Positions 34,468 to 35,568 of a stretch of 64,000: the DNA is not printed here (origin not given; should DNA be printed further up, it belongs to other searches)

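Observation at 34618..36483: Cobalt-type nitrile hydratase whose alpha subunit carries a twin-arginine export signal and a His-rich metal-binding tract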

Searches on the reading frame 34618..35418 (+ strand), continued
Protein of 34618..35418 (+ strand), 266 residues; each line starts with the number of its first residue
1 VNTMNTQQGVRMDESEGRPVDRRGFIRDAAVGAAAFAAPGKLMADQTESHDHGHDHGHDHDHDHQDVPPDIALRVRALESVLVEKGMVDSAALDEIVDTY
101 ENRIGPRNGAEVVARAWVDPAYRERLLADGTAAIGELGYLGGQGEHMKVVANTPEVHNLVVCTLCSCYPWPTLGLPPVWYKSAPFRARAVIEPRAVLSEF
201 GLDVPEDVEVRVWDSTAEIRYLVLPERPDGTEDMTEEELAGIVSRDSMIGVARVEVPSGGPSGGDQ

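Call 21: find_encoding_contigs(protein=P0004, flank=6000, max_places=2)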
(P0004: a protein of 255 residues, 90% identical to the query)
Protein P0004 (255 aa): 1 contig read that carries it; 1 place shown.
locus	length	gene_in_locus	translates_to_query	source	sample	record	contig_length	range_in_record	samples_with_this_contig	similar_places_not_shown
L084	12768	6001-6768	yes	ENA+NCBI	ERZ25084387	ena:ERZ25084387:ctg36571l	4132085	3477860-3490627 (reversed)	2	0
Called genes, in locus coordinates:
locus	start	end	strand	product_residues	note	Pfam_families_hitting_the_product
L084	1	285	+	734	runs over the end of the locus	PF13620:CarboxypepD_reg, PF13715:CarbopepD_reg_2, PF00593:TonB_dep_Rec_b-barrel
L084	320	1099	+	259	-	PF13428:TPR_14 (faint), PF13431:TPR_17 (faint), PF00515:TPR_1, PF07719:TPR_2 (weak), PF13181:TPR_8 (weak), PF13414:TPR_11 (weak)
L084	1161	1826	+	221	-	PF00578:AhpC-TSA, PF08534:Redoxin, PF10417:1-cysPrx_C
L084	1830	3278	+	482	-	PF01979:Amidohydro_1, PF07969:Amidohydro_3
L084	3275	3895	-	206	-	PF02775:TPP_enzyme_C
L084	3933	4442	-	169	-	PF02776:TPP_enzyme_N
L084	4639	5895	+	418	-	PF13173:AAA_14, PF13635:DUF4143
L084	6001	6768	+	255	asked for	PF02979:NHase_alpha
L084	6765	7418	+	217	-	PF21006:NHase_beta_N, PF02211:NHase_beta_C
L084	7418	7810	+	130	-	PF21006:NHase_beta_N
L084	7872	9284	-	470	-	PF09587:PGA_cap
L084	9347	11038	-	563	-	PF07969:Amidohydro_3, PF01979:Amidohydro_1 (weak)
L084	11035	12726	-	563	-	PF07969:Amidohydro_3, PF01979:Amidohydro_1 (weak)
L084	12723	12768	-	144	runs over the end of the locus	PF01850:PIN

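Call 22: find_encoding_contigs(protein=P0011, flank=6000, max_places=2)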
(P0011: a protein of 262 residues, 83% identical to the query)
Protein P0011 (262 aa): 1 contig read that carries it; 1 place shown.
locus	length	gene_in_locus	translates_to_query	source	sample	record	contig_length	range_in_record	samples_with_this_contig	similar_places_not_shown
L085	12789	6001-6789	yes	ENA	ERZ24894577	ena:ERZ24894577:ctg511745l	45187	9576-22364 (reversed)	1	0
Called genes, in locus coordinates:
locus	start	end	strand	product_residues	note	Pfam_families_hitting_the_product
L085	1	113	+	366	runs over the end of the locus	-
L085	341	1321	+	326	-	PF00389:2-Hacid_dh (faint), PF02826:2-Hacid_dh_C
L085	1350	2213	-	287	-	PF10670:DUF4198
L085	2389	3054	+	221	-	PF00578:AhpC-TSA, PF08534:Redoxin, PF10417:1-cysPrx_C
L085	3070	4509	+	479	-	PF01979:Amidohydro_1, PF07969:Amidohydro_3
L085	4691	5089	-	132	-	PF02775:TPP_enzyme_C (weak)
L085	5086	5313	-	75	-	-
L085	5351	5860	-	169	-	PF02776:TPP_enzyme_N (weak)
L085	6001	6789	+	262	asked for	PF02979:NHase_alpha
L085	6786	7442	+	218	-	PF21006:NHase_beta_N, PF02211:NHase_beta_C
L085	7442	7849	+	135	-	PF21006:NHase_beta_N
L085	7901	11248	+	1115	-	PF02012:BNR (faint), PF13088:BNR_2 (faint), PF15902:Sortilin-Vps10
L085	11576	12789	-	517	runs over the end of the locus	PF09587:PGA_cap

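Call 23: find_encoding_contigs(protein=P0015, flank=6000, max_places=2)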
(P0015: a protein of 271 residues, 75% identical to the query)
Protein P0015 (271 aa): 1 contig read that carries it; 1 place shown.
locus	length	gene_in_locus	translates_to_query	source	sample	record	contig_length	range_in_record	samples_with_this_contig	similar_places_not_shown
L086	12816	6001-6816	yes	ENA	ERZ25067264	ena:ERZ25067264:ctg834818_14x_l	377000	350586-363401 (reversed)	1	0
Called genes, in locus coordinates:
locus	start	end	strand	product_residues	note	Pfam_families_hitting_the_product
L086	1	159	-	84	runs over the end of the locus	-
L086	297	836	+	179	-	PF02311:AraC_binding (faint), PF07883:Cupin_2 (faint)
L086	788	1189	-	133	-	-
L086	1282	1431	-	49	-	-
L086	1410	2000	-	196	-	PF02683:DsbD_TM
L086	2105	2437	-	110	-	-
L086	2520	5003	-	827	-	PF17162:DUF5118, PF17148:DUF5117, PF16313:DUF4953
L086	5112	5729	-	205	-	-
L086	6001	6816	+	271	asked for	PF02979:NHase_alpha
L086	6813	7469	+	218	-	PF21006:NHase_beta_N, PF02211:NHase_beta_C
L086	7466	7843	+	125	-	PF21006:NHase_beta_N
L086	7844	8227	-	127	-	PF04241:DUF423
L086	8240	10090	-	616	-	PF01019:G_glu_transpept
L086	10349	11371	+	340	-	PF01548:DEDD_Tnp_IS110, PF02371:Transposase_20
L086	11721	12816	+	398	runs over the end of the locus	-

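Call 26: find_encoding_contigs(protein=P0058, flank=8000, max_places=2)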
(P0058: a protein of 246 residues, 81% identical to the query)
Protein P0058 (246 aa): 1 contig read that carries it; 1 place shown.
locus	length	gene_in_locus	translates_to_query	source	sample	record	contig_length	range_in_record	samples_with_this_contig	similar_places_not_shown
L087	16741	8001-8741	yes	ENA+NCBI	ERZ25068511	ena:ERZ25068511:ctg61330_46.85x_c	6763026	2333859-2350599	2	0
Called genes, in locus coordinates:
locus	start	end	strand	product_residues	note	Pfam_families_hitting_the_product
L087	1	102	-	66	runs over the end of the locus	-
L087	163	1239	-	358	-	PF00753:Lactamase_B, PF19583:ODP (faint)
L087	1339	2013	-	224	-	-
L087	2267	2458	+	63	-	-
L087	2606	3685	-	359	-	PF01436:NHL (weak)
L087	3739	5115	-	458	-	PF01134:GIDA (faint), PF01266:DAO (faint), PF01494:FAD_binding_3 (faint), PF07992:Pyr_redox_2, PF13450:NAD_binding_8 (faint), PF13738:Pyr_redox_3 (faint), PF00070:Pyr_redox, PF02852:Pyr_redox_dim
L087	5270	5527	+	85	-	PF12441:CopG_antitoxin (weak)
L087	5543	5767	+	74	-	PF04014:MazE_antitoxin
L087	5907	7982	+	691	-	PF01011:PQQ, PF13360:PQQ_2 (faint)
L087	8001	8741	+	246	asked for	PF02979:NHase_alpha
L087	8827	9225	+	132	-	PF21006:NHase_beta_N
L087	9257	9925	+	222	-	PF21006:NHase_beta_N, PF02211:NHase_beta_C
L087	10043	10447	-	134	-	PF01850:PIN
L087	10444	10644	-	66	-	PF09957:VapB_antitoxin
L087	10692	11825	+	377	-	PF04389:Peptidase_M28, PF01546:Peptidase_M20, PF07687:M20_dimer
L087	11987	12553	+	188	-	PF05685:Uma2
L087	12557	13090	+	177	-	PF01872:RibD_C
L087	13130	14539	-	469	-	-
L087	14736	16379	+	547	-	PF00578:AhpC-TSA, PF08534:Redoxin, PF13905:Thioredoxin_8 (faint)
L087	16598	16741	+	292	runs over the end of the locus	PF01909:NTP_transf_2 (weak), PF18765:Polbeta, PF05168:HEPN (faint)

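Call 27: find_encoding_contigs(protein=P0042, flank=8000, max_places=2)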
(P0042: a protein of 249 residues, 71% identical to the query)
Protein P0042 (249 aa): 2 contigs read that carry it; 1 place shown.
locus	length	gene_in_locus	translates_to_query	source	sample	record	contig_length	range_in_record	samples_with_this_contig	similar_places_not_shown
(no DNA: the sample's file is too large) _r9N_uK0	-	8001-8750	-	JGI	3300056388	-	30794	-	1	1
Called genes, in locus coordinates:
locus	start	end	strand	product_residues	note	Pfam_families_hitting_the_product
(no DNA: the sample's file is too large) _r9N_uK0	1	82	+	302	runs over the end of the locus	-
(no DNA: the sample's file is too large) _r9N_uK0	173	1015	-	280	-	-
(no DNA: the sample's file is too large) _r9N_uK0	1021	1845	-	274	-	PF01557:FAA_hydrolase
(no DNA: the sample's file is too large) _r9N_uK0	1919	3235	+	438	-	PF07690:MFS_1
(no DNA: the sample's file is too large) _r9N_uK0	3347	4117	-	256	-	PF13531:SBP_bac_11, PF01547:SBP_bac_1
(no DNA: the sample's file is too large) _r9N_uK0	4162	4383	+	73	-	PF01402:RHH_1 (weak)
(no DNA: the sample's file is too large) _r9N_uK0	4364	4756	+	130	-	PF02452:PemK_toxin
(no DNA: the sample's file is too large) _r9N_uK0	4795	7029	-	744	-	PF06452:CBM9_1, PF19313:DUF5916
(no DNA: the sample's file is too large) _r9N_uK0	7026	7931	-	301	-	PF01522:Polysacc_deac_1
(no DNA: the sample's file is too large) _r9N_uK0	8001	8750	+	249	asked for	PF02979:NHase_alpha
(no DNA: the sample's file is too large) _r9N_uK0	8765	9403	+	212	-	PF21006:NHase_beta_N, PF02211:NHase_beta_C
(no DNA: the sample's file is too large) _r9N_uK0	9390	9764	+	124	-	PF21006:NHase_beta_N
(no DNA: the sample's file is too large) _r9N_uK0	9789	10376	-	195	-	-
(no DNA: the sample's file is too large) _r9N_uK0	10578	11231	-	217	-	-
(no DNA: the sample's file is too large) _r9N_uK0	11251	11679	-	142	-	PF08818:DUF1801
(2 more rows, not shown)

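Call 28: find_encoding_contigs(protein=P0064, flank=8000, max_places=2)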
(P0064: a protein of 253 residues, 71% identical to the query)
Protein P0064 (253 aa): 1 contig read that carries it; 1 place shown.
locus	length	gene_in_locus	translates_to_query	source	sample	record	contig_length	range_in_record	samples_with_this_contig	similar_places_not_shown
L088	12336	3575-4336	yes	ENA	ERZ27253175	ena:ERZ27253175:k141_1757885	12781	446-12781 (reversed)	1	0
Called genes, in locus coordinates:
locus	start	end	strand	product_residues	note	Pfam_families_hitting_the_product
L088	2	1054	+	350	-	?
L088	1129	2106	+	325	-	PF01063:Aminotran_4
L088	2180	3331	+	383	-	PF00437:T2SSE, PF13604:AAA_30 (faint)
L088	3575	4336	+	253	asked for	PF02979:NHase_alpha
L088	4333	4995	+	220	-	PF21006:NHase_beta_N, PF02211:NHase_beta_C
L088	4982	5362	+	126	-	PF21006:NHase_beta_N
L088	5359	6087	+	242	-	PF03824:NicO (weak)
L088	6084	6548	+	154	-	PF21982:RecX_HTH1, PF21981:RecX_HTH3 (faint)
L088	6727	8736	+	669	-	PF01979:Amidohydro_1 (weak), PF07969:Amidohydro_3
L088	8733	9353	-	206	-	PF02687:FtsX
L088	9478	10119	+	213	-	-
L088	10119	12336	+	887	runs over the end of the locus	?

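Call 29: search_protein_families(library=ncbifam, alignment_id=A1, max_evalue=0.1)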
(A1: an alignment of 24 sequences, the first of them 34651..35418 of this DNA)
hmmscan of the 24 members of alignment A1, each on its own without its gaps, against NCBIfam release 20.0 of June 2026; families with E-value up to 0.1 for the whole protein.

A. member 1, window:34651-35418:+ (255 aa): 9 families
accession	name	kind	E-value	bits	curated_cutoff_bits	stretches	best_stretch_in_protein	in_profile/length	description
TIGR01323.1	nitrile_alph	equivalog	1.3e-94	315.1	249.85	1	59-245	2-188/189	nitrile hydratase subunit alpha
TIGR03887.1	thiocyan_alph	equivalog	2.6e-54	184.1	291.45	1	66-241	12-195/200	thiocyanate hydrolase subunit gamma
TIGR03793.1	leader_NHLP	domain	1.3e-17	63.4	50.9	2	173-230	18-73/77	NHLP leader peptide family RiPP precursor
TIGR04351.1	TOMM_nitrile_2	subfamily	5.2e-09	35.5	65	2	99-134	3-38/48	TIGR04351 family putative TOMM peptide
NF038399.1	NH_RiPP_Os17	domain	6.5e-05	22.9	40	1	100-128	5-33/63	Os1348 family NHLP clan protein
TIGR01409.1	TAT_signal_seq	domain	0.0061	16.9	16.7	1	9-27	1-19/29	twin-arginine translocation signal domain-containing protein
TIGR03898.1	lanti_MRSA_kill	subfamily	0.012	15.6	23.5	0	104-118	4-18/44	mersacidin/lichenicidin family type 2 lantibiotic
NF007454.0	PRK10019.1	subfamily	0.013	14.7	195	1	35-55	126-146/283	nickel/cobalt efflux transporter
TIGR04401.1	TAT_Cys_rich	subfamily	0.048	13.9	100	1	10-52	2-42/151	Csp1 family four helix bundle copper storage protein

B. families by the number of members that match (of 24 scanned): 22 families
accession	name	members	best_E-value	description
TIGR01323.1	nitrile_alph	24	2.2e-96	nitrile hydratase subunit alpha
TIGR03887.1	thiocyan_alph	24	5.8e-58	thiocyanate hydrolase subunit gamma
TIGR03793.1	leader_NHLP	24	2e-20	NHLP leader peptide family RiPP precursor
TIGR04351.1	TOMM_nitrile_2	24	1.1e-11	TIGR04351 family putative TOMM peptide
NF038399.1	NH_RiPP_Os17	24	5.9e-08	Os1348 family NHLP clan protein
TIGR01409.1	TAT_signal_seq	24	7.4e-05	twin-arginine translocation signal domain-containing protein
TIGR02811.1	formate_TAT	20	7.5e-06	formate dehydrogenase region TAT target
TIGR03898.1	lanti_MRSA_kill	17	4.9e-05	mersacidin/lichenicidin family type 2 lantibiotic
TIGR04401.1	TAT_Cys_rich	14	0.00032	Csp1 family four helix bundle copper storage protein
NF007454.0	PRK10019.1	7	0.00081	nickel/cobalt efflux transporter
TIGR03795.1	RNP_Burkhold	5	0.0039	BMA_0021/BMA_0022 family TOMM bacteriocin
NF009762.0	PRK13263.1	3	0.017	urease accessory protein UreE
NF033598.2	elast_bind_EbpS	3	0.046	elastin-binding protein EbpS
NF009758.0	PRK13261.2-4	2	0.00055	urease accessory protein UreE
NF053667.1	HypB_prefix_1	2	0.0035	hydrogenase nickel incorporation protein HypB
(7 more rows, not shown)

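Call 32: search_solved_structures(query=window:34651-35418:+, max_evalue=1e-20, show_alignments=3)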
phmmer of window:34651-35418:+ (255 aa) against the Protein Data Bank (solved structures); distinct sequences matched with E-value up to 1e-20: 35.
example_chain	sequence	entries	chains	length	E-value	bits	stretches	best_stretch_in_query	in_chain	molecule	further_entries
3qxe_A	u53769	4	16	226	1.1e-94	319.7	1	40-242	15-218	Co-type Nitrile Hydratase alpha subunit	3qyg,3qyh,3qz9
3qz5_A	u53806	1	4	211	7.1e-94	317.1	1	42-243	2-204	Co-type Nitrile Hydratase alpha subunit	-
4ob1_A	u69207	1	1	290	3e-89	301.9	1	54-241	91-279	Cobalt-containing nitrile hydratase subunit alpha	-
2dpp_A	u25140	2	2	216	2.6e-82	279.2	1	59-247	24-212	Nitrile hydratase alpha subunit | Nitrile hydratase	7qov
3hht_A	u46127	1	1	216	2.8e-82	279.1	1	60-247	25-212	Nitrile hydratase alpha subunit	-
7qop_A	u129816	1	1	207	9.8e-82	277.3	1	60-247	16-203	Nitrile hydratase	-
7qou_A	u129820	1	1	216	9.8e-82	277.3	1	59-247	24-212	Nitrile hydratase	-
7qoy_A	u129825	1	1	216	1.3e-81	276.9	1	59-247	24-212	Nitrile hydratase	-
7qom_A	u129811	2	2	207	1.4e-81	276.8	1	60-247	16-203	Nitrile hydratase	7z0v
1v29_A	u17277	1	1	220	6.8e-81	274.5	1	42-246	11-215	nitrile hydratase a chain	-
8i6n_A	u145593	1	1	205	1.4e-69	237.4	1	54-241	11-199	Cobalt-containing nitrile hydratase subunit alpha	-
4ob3_A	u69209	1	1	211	1.5e-69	237.4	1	54-242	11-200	Cobalt-containing nitrile hydratase subunit alpha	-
7w8l_A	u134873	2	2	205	1.5e-69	237.3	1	54-241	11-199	Nitrile hydratase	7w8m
4ob2_A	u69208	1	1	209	1.5e-69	237.3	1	54-242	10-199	Cobalt-containing nitrile hydratase subunit alpha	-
4ob0_A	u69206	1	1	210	1.6e-69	237.3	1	54-242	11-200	Cobalt-containing nitrile hydratase subunit alpha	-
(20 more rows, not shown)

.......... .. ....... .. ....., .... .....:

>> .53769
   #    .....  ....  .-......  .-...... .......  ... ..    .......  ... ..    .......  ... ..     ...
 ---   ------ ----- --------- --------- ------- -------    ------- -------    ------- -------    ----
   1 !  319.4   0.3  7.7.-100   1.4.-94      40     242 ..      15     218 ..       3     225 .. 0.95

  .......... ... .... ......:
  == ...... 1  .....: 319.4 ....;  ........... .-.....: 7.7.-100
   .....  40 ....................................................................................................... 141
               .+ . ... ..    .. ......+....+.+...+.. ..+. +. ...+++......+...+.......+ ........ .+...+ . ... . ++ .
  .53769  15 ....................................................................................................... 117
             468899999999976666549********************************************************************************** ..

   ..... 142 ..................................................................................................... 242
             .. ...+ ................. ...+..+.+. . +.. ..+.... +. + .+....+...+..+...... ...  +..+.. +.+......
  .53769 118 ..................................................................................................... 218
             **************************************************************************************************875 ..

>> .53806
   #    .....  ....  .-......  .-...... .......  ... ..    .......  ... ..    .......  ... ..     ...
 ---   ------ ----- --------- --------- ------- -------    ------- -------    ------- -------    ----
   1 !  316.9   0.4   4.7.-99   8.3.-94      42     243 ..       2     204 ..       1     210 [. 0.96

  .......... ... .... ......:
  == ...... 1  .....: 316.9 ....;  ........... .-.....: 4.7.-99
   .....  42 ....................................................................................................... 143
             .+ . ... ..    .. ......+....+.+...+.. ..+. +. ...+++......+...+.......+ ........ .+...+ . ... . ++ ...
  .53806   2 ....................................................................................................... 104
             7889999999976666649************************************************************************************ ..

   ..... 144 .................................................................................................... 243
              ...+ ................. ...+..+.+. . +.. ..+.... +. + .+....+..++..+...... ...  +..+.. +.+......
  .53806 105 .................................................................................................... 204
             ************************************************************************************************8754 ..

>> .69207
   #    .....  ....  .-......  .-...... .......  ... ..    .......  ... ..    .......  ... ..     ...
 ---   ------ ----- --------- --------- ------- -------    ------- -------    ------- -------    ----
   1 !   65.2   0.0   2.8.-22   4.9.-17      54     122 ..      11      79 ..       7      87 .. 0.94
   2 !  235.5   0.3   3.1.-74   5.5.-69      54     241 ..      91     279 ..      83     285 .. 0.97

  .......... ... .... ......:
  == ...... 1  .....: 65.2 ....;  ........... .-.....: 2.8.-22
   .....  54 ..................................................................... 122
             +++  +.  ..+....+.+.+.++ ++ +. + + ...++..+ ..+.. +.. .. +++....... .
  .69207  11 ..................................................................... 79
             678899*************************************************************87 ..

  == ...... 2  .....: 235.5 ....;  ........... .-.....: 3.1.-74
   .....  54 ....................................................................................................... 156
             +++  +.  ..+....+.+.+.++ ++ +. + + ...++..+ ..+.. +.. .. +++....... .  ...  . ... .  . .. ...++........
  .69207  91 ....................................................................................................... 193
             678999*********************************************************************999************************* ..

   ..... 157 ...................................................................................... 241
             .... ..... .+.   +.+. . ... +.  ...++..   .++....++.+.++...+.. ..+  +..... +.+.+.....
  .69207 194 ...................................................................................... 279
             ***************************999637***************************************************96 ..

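Call 51: search_protein_representatives(protein=window:34651-35418:+)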
Query: 255 residues. Proteins with E-value up to 0.001 (for the whole library): 4779; up to 1e-10: 2596; up to 1e-30: 613. The best 150 are listed.
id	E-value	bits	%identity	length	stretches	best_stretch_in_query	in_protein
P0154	4.5e-90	317.8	65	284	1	42-249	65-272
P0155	3.8e-89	314.7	67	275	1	38-242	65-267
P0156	1.3e-84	299.9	64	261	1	46-242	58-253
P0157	7.1e-82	290.9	57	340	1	38-250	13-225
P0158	1.5e-81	289.8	67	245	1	46-225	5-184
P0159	3.3e-78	278.9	71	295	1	42-218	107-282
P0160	3.8e-78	278.7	62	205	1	50-243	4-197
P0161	6.7e-78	277.9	62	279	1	38-247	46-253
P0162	1.3e-77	276.9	59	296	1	42-240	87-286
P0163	3.7e-77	275.5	59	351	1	36-244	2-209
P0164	6.2e-77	274.7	65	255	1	42-225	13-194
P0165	4.6e-76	271.9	69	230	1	79-247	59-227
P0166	9.6e-76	270.8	58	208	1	48-247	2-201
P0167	3.5e-75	269.0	60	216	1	49-242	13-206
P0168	1.6e-74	266.8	62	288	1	45-241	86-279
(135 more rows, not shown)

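Call 53: predict_structure(alignment_id=A1)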
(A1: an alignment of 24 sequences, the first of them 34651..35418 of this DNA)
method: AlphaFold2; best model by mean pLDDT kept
length: 255 residues; sequences in the alignment: 24
mean_pLDDT: 60.8   pTM: 0.57
mean pLDDT of the five models: 60.8, 59.7, 59.4, 59.1, 55.9
residues with pLDDT >= 90: 17; 70-90: 55; 50-70: 94; < 50: 89
segments of 3 or more residues with pLDDT < 50: 1-9, 11-13, 19-53, 150-172, 247-255
pLDDT, mean of each block of 10 residues (from residue 1): 42 48 43 38 43 53 60 71 66 75 92 91 80 67 58 44 39 51 62 64 55 83 90 64 52 42
secondary structure, 60 per line:
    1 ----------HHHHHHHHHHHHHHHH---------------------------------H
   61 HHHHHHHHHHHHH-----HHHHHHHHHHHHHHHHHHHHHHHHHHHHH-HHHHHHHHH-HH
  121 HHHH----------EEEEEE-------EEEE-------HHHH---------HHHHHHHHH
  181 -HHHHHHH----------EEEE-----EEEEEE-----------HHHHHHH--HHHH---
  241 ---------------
elements in order: H11-26 H60-73 H79-107 H109-117 H119-124 E135-140 E148-151 H159-162 H172-180 H182-188 E199-202 E208-213 H225-231 H234-237
